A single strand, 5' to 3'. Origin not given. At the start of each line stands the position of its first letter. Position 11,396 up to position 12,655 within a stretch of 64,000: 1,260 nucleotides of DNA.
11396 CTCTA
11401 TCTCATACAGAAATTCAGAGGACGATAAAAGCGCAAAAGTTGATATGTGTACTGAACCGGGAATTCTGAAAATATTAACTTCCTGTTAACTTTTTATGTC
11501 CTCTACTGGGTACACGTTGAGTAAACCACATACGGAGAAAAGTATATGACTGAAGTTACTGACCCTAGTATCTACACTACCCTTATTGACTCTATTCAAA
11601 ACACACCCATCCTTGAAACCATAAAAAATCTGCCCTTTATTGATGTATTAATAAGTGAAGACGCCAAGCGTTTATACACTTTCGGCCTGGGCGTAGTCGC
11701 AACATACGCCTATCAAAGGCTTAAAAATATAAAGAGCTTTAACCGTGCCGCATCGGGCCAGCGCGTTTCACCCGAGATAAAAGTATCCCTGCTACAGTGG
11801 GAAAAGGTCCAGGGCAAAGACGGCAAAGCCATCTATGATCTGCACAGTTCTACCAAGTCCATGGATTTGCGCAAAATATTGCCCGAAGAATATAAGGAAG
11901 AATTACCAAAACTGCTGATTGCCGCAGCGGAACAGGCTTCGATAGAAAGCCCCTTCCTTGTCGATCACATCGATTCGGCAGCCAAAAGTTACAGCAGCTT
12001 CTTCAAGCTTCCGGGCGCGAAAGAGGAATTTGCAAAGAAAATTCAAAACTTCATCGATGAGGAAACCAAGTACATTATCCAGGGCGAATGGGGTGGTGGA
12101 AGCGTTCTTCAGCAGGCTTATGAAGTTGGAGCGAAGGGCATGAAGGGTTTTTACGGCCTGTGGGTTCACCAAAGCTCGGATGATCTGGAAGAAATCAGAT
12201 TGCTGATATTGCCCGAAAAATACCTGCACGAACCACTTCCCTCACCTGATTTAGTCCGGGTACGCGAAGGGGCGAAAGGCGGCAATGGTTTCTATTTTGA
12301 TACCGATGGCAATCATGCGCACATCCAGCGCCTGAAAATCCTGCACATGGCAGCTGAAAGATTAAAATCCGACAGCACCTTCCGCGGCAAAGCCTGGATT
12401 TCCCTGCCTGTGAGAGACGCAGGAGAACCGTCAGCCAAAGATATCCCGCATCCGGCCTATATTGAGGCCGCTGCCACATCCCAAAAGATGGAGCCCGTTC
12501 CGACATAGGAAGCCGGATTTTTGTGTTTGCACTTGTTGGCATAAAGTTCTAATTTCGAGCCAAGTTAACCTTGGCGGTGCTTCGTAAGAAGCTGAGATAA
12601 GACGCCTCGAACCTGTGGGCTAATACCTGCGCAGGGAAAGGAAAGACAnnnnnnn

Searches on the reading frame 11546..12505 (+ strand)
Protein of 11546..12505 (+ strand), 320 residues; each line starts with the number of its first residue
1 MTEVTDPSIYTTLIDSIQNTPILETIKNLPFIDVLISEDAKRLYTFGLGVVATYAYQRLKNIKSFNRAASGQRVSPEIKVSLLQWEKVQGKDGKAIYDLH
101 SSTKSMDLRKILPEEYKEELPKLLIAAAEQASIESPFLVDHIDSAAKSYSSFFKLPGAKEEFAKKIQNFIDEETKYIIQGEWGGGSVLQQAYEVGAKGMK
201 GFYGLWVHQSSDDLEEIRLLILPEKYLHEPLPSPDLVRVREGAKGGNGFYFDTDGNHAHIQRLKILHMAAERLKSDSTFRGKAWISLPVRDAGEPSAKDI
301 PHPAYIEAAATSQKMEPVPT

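Call 4: search_protein_families(library=pfam, proteins=[window:11546-12505:+], max_evalue=0.01)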
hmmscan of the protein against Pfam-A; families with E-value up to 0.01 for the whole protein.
window:11546-12505:+ (320 aa): 1 family
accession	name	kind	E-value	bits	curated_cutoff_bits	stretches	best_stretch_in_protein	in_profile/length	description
PF24827.1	AstE_AspA_cat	-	0.0011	19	25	1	93-151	97-154/192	Succinylglutamate desuccinylase/Aspartoacylase catalytic domain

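Call 5: search_protein_families(library=ncbifam, proteins=[window:11546-12505:+], max_evalue=0.01)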
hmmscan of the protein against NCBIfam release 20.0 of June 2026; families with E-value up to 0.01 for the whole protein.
window:11546-12505:+ (320 aa): 0 families
